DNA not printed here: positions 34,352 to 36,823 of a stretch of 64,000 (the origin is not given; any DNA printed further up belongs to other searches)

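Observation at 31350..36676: IS-bounded module: MBL-fold hydrolase, nucleoside permease and MgtC operon, divergent from a three-domain LacI-type regulator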

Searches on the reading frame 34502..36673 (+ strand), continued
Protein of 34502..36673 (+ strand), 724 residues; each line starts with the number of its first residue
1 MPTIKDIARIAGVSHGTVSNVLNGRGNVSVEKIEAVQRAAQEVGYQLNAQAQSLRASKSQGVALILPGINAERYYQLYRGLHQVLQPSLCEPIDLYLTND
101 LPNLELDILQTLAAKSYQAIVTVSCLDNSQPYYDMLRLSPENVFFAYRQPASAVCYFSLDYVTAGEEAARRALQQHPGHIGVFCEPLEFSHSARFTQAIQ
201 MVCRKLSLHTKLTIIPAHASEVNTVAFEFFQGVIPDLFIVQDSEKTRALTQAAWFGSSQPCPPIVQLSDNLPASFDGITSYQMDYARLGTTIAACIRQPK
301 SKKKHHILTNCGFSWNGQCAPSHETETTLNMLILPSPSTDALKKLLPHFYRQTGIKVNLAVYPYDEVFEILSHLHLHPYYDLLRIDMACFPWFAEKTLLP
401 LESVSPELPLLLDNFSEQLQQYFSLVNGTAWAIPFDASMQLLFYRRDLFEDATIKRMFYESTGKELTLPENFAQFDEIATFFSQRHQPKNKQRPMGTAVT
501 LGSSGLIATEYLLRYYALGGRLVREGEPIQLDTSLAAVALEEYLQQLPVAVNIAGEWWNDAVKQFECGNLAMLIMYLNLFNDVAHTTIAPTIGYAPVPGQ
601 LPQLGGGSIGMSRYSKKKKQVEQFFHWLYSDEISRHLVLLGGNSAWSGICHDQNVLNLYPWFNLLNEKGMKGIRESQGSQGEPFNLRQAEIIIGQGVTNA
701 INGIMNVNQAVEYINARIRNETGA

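Call 47: find_encoding_contigs(protein=P0265, flank=7000, max_places=1)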
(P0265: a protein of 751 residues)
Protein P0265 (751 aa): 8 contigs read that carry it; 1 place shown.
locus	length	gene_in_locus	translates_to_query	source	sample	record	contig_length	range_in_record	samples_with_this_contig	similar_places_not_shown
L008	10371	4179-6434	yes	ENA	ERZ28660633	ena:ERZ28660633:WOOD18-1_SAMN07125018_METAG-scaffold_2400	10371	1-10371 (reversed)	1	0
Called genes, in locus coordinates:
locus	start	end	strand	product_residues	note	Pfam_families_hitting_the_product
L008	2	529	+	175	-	?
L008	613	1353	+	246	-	PF01791:DeoC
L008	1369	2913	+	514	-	PF00370:FGGY_N, PF02782:FGGY_C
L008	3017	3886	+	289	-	PF14486:DUF4432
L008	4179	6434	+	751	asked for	PF00356:LacI, PF00532:Peripla_BP_1, PF13407:Peripla_BP_4 (faint), PF13377:Peripla_BP_3, PF01547:SBP_bac_1, PF13416:SBP_bac_8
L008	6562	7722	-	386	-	PF01408:GFO_IDH_MocA, PF02894:GFO_IDH_MocA_C, PF22725:GFO_IDH_MocA_C3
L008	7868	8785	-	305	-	PF01261:AP_endonuc_2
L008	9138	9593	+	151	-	PF05598:DUF772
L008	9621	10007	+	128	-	-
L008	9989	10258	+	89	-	PF13751:DDE_Tnp_1_6, PF01609:DDE_Tnp_1 (weak)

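Call 48: find_encoding_contigs(protein=P0200, flank=7000, max_places=1)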
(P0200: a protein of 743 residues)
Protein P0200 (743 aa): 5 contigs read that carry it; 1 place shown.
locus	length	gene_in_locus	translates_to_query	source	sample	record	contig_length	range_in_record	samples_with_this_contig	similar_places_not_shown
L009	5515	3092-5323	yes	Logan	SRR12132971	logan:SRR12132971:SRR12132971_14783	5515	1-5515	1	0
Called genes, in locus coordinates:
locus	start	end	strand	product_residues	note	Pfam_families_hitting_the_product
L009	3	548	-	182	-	?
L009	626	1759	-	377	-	PF01244:Peptidase_M19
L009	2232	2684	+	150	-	-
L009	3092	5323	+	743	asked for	PF00356:LacI, PF00532:Peripla_BP_1, PF13407:Peripla_BP_4, PF01547:SBP_bac_1, PF13416:SBP_bac_8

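Call 49: find_encoding_contigs(protein=P0150, flank=7000, max_places=1)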
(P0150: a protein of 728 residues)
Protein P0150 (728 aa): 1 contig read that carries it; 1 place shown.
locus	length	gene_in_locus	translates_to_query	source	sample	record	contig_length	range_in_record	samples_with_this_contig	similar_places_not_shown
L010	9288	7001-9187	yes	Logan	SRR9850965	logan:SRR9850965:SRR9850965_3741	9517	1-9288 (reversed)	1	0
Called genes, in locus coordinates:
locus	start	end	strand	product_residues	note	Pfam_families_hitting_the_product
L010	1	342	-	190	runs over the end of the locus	?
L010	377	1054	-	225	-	PF02308:MgtC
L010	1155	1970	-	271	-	PF00702:Hydrolase (faint), PF08282:Hydrolase_3, PF13419:HAD_2 (faint), PF05116:S6PP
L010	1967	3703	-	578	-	PF00528:BPD_transp_1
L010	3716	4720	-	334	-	PF00005:ABC_tran, PF13304:AAA_21 (weak)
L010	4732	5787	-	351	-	PF01547:SBP_bac_1, PF13531:SBP_bac_11, PF13416:SBP_bac_8, PF13343:SBP_bac_6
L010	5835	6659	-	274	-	PF03009:GDPD, PF16387:DUF4996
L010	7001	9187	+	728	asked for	PF00356:LacI, PF01547:SBP_bac_1, PF13416:SBP_bac_8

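Call 56: find_related_loci(query=A1, collection=genome_contigs, flank=9000)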
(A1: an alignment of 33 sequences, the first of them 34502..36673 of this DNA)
Query A1 (724 aa) in genome_contigs; peptide patterns used: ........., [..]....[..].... (x = any residue, [..] = any of these).
600 stretches matched a pattern (row limit reached: there are more); 541 encode a relative of the query (tblastn E <= 1e-3); the best 80 are kept; 80 distinct loci.
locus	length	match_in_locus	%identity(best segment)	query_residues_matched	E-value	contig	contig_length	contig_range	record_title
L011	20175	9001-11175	64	1-724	0e+0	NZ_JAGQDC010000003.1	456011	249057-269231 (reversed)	Serratia silvae strain Arafor3 NODE_3_covk_45.997636_covr_96.20857, whole genome shotgun sequence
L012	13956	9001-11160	44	1-718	0e+0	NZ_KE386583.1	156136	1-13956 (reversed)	Budvicia aquatica DSM 5075 = ATCC 35567 strain DSM 5075 YWEDRAFT_scaffold_10.11, whole genome shotgun sequence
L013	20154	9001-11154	42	1-721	0e+0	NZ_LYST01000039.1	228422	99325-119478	Gilliamella sp. wkB171 Gilliamella_apicola_wkB171_contig44, whole genome shotgun sequence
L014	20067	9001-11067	35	1-695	2e-132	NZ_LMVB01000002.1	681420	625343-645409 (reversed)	Paenibacillus sp. FJAT-29882 scaffold2, whole genome shotgun sequence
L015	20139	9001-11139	33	1-711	2e-121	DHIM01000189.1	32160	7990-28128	MAG TPA_asm: Clostridium sp. UBA4746 UBA4746_contig_2745, whole genome shotgun sequence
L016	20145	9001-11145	33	1-713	5e-112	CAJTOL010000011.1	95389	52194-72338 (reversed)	MAG TPA_asm: uncultured Lachnospiraceae bacterium isolate MGBC104963 genome assembly, contig: MGBC104963.11, whole genom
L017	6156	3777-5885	32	1-703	2e-109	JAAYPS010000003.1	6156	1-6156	MAG: Clostridiaceae bacterium isolate AS22ysBPME_277 2329_AS22, whole genome shotgun sequence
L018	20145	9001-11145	31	1-712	7e-109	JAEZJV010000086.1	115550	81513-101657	MAG: Bacillota bacterium isolate OH_CDB_250 k127_2297274, whole genome shotgun sequence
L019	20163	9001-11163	32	1-716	5e-106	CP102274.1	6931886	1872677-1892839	Hungatella hathewayi strain DSM 13479 chromosome, complete genome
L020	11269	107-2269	35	1-721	2e-105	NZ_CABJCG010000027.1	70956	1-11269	Enterocloster lavalensis isolate MGYG-HGUT-00172, whole genome shotgun sequence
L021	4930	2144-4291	30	1-713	5e-104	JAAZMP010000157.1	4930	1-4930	MAG: Bacillota bacterium isolate AS23ysBPME_85 231118_AS23, whole genome shotgun sequence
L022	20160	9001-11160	44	1-718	0e+0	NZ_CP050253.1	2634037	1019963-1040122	Zophobihabitans entericus strain IPMB12 chromosome, complete genome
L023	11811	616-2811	31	1-712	3e-103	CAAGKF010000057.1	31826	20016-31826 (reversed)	MAG TPA_asm: Lachnospiraceae bacterium, isolate HGM12199, WGS project CAAGKF010000000 data, contig: SRS476292_7_k119_338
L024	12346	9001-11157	31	1-713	2e-99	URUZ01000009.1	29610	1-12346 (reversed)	uncultured Clostridium sp. isolate UMGS1373 genome assembly, contig: NODE_335_length_29610_cov_4.121864, whole genome sh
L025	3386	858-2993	31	1-711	9e-102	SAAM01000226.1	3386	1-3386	MAG: Clostridia bacterium isolate INTA.CYC.035 contig-100_27340, whole genome shotgun sequence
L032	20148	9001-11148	41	1-715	9e-177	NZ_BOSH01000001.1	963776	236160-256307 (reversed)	Paenibacillus sp. J2TS4 sequence01, whole genome shotgun sequence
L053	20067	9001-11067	28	1-709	1e-67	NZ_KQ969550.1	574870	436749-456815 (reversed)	Streptococcus oralis strain DD16 scaffold00001, whole genome shotgun sequence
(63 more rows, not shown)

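Call 61: search_protein_families(proteins=[L053:3014-3844:+, L053:3834-4904:+, L053:5928-7613:+, L053:7576-8331:+, L018:4759-5436:-, L018:7314-8759:-, L010:1155-1970:-, L032:7870-8799:-, L032:6181-7785:-, L053:4923-5918:+], library=ncbifam, max_evalue=0.00001)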
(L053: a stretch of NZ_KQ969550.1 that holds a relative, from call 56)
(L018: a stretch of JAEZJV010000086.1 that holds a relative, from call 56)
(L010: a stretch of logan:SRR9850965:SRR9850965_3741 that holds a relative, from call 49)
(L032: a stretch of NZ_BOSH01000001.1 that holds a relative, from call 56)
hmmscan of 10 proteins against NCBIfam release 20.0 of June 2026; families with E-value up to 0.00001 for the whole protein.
L053:3014-3844:+ (276 aa): 0 families

L053:3834-4904:+ (356 aa): 4 families
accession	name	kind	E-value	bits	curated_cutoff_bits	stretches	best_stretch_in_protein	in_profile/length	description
NF011620.1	PRK15046.1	equivalog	5e-16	58.4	310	1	18-171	4-154/334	2-aminoethylphosphonate ABC transporter substrate-binding protein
TIGR03261.1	phnS2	equivalog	2.7e-14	53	392.75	1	34-351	22-326/334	putative 2-aminoethylphosphonate ABC transporter substrate-binding protein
TIGR01254.1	sfuA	subfamily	1.1e-11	44.6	93.4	1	53-131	15-94/306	thiamine ABC transporter substrate-binding protein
TIGR03227.1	PhnS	equivalog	5.2e-10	38.7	395.3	1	41-351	32-343/360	2-aminoethylphosphonate ABC transporter substrate-binding protein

L053:5928-7613:+ (561 aa): 20 families
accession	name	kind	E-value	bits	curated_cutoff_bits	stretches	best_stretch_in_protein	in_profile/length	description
TIGR03262.1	PhnU2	equivalog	4.6e-30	104.8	593.25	1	12-555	6-529/546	putative 2-aminoethylphosphonate ABC transporter permease subunit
NF011624.0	PRK15050.1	equivalog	8.4e-25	87.5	247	1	2-265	16-281/297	2-aminoethylphosphonate ABC transporter permease subunit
NF007047.0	PRK09500.1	equivalog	3e-24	86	326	2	298-555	6-252/257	spermidine/putrescine ABC transporter permease PotC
TIGR02141.1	modB_ABC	equivalog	6.3e-24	84.8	182.6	2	358-557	2-204/208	molybdate ABC transporter permease subunit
TIGR03255.1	PhnV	equivalog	3.3e-22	79.4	358.7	2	299-548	16-259/270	2-aminoethylphosphonate ABC transport system, membrane component PhnV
TIGR02139.1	permease_CysT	equivalog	1.5e-21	77.2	246.1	2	334-540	30-244/265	sulfate ABC transporter permease subunit CysT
TIGR01581.1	Mo_ABC_porter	hypoth_equivalog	2.7e-20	72.8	210.3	2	341-526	8-203/225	ABC transporter permease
TIGR03226.1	PhnU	equivalog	1.6e-19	70.5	283.45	1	3-271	35-305/311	2-aminoethylphosphonate ABC transporter permease subunit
TIGR00969.1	3a0106s02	subfamily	3.8e-19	69.2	240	2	297-555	18-266/272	sulfate ABC transporter permease subunit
NF007044.0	PRK09497.1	equivalog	8.5e-14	51.7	348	2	297-547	11-267/285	spermidine/putrescine ABC transporter permease PotB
NF043074.1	MMSYN1_0196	equivalog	1.5e-13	50.7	350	1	290-494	6-201/277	spermidine/putrescine ABC transporter permease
NF007889.0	PRK10592.1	equivalog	2.2e-12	47.2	476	1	294-555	10-264/281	putrescine ABC transporter permease PotI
NF006939.0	PRK09421.1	equivalog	3.6e-12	46.2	262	1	357-523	13-185/230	molybdate ABC transporter permease subunit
NF008208.0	PRK10971.1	equivalog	7.7e-12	45.3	415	1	331-510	35-219/277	sulfate/thiosulfate ABC transporter permease CysT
NF043073.1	MMSYN1_0195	equivalog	9.8e-11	40.6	1250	2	303-508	11-204/1021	spermidine/putrescine ABC transporter permease/substrate-binding protein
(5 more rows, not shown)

L053:7576-8331:+ (251 aa): 2 families
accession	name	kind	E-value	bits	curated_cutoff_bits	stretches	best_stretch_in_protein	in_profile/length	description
NF007431.0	PRK09977.1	equivalog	1.1e-37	129.7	214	1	28-197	4-174/215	MgtC/SapB family protein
NF011912.0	PRK15385.1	equivalog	6.8e-21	74.6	255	1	26-148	7-124/231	MgtC family protein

L018:4759-5436:- (225 aa): 5 families
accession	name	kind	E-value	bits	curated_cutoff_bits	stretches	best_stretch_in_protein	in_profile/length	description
NF000801.0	PRK00055.1-3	equivalog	1.6e-13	50.4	252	1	1-149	2-162/307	ribonuclease Z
TIGR02651.1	RNase_Z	equivalog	3.7e-13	49.2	292.95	1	3-146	2-153/302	ribonuclease Z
TIGR03307.1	PhnP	equivalog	4.6e-12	45.8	272.25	1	17-207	36-219/249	phosphonate metabolism protein PhnP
NF041257.1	GntH_guanitoxin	equivalog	6.9e-09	35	333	0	3-74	15-89/374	guanitoxin biosynthesis MBL fold metallo-hydrolase GntH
NF041851.1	cyc_nuc_deg_phdiest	equivalog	1.6e-07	31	400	1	9-153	10-164/253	cyclic nucleotide-degrading phosphodiesterase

L018:7314-8759:- (481 aa): 6 families
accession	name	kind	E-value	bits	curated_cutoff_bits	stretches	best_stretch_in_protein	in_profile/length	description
NF008211.0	PRK10974.1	equivalog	7e-53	179.8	411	1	80-480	27-434/439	sn-glycerol-3-phosphate ABC transporter substrate-binding protein UgpB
NF053763.1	ABCarbgalBndGanS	equivalog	4.4e-14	52.1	700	1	64-472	23-410/420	galactooligosaccharide ABC transporter substrate-binding protein GanS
TIGR03851.1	chitin_NgcE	equivalog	6.1e-12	45.2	399.65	1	37-325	3-285/450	N-acetylglucosamine/diacetylchitobiose ABC transporter substrate-binding protein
TIGR03850.1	bind_CPR_0540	equivalog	2.7e-11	42.8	299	1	25-472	1-431/437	carbohydrate ABC transporter substrate-binding protein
NF007011.0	PRK09474.1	equivalog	3.3e-09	36.1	291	1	123-471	67-392/396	maltose/maltodextrin ABC transporter substrate-binding protein MalE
NF045826.1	lipo_P68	equivalog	8.8e-06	24.4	200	0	28-212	6-173/669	P68 family surface lipoprotein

L010:1155-1970:- (271 aa): 20 families
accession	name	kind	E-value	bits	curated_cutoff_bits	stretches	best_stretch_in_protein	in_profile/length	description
TIGR00099.1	Cof-subfamily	subfamily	2.1e-47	161.9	137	1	10-261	2-254/256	Cof-type HAD-IIB family hydrolase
NF007806.0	PRK10513.1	equivalog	1.6e-31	109.7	273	1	9-259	5-260/270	sugar-phosphatase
NF045966.1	YcsE_rel_Pase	equivalog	7.1e-29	101.1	220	1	9-256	4-252/265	YcsE-related riboflavin metabolism phosphatase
TIGR01482.1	SPP-subfamily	subfamily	1.9e-24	86.5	107.15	2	162-263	117-221/225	sucrose-phosphate phosphatase subfamily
TIGR01487.1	Pglycolate_arch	equivalog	5e-22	78.8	122.75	1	181-262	132-214/215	phosphoglycolate phosphatase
NF002245.0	PRK01158.1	equivalog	1.3e-21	76.9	198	1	162-269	125-231/233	phosphoglycolate phosphatase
TIGR01484.1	HAD-SF-IIB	subfamily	2e-21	77.1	41.8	1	9-236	1-221/221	HAD-IIB family hydrolase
NF011705.0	PRK15126.1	equivalog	2.7e-21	76.1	336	1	12-248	7-241/272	HMP-PP phosphatase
NF007821.0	PRK10530.1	equivalog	1e-20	74.2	274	1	11-264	7-268/272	pyridoxal phosphatase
NF008213.0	PRK10976.1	equivalog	1.2e-17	64.3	386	1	11-247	6-242/266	sugar/pyridoxal phosphate phosphatase YigL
TIGR02471.1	sucr_syn_bact_C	equivalog_domain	2.4e-11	43.6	209.75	1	161-246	125-210/236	sucrose-phosphate synthase, sucrose phosphatase-like domain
TIGR01670.1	KdsC-phosphatas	subfamily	9.1e-10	38.7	106.95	0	200-254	79-135/154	3-deoxy-D-manno-octulosonate 8-phosphate phosphatase, YrbI family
TIGR01485.1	SPP_plant-cyano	equivalog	1.2e-09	38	183.65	0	162-254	134-227/249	sucrose-phosphate phosphatase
TIGR01486.1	HAD-SF-IIB-MPGP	subfamily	1.9e-08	34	164.75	0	175-252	155-241/257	mannosyl-3-phosphoglycerate phosphatase family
TIGR00338.1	serB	equivalog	1.2e-06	28.3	144.15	1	196-255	151-211/219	phosphoserine phosphatase SerB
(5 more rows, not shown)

L032:7870-8799:- (309 aa): 2 families
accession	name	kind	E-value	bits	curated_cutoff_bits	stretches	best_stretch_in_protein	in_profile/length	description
NF006989.0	PRK09454.1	equivalog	2.8e-10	40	264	1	46-131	9-96/251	glycerophosphodiester phosphodiesterase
NF008354.0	PRK11143.1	equivalog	4.3e-06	25.9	254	0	36-106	20-89/359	glycerophosphodiester phosphodiesterase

L032:6181-7785:- (534 aa): 0 families

L053:4923-5918:+ (331 aa): 185 families (the best 25 are shown)
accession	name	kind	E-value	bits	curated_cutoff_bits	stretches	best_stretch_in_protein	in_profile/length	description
TIGR03265.1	PhnT2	equivalog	4.3e-104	348.5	457.7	1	3-300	6-317/353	putative 2-aminoethylphosphonate ABC transporter ATP-binding protein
NF043075.1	MMSYN1_0197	equivalog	8.5e-100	334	550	1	2-278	3-276/341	spermidine/putrescine ABC transporter ATP-binding protein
NF006987.0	PRK09452.1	equivalog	2e-97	326.2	482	1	2-307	18-296/378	spermidine/putrescine ABC transporter ATP-binding protein PotA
NF008653.0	PRK11650.1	subfamily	1.1e-92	310.8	432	1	2-261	4-265/357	sn-glycerol-3-phosphate ABC transporter ATP-binding protein UgpC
TIGR01187.1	potA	subfamily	1.1e-91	307.3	355.6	1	33-246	2-214/325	polyamine ABC transporter ATP-binding protein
NF040933.2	ABC_arch_GlcV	equivalog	3.1e-85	286.2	450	1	14-263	19-270/357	glucose ABC transporter ATP-binding protein GlcV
NF008513.0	PRK11432.1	equivalog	5.1e-84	282.2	496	1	5-246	10-250/351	ferric ABC transporter ATP-binding protein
NF040840.2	tungstate_WtpC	equivalog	1.4e-83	281.1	440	1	1-241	1-239/347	tungstate ABC transporter ATP-binding protein WtpC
TIGR03258.1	PhnT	equivalog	1.7e-83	280.6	499.15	1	2-244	9-251/359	2-aminoethylphosphonate ABC transport system ATP-binding subunit PhnT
TIGR00968.1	3a0106s01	subfamily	5e-83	278.2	342.75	1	3-239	2-237/237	sulfate ABC transporter ATP-binding protein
NF008233.0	PRK11000.1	equivalog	1.8e-80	270.5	568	1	3-236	5-237/369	maltose/maltodextrin ABC transporter ATP-binding protein MalK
NF008621.0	PRK11607.1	equivalog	8.1e-74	248.7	613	1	9-246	27-262/377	putrescine ABC transporter ATP-binding subunit PotG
NF008105.0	PRK10851.1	equivalog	5.2e-73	245.8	502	1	2-243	3-247/362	sulfate/thiosulfate ABC transporter ATP-binding protein CysA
TIGR01186.1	proV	subfamily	1.9e-66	224.6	326.6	1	12-246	4-243/363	betaine/proline/choline family ABC transporter ATP-binding protein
TIGR03415.1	ABC_choXWV_ATP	equivalog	9.1e-57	192.7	483.75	1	10-250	33-282/382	choline ABC transporter ATP-binding protein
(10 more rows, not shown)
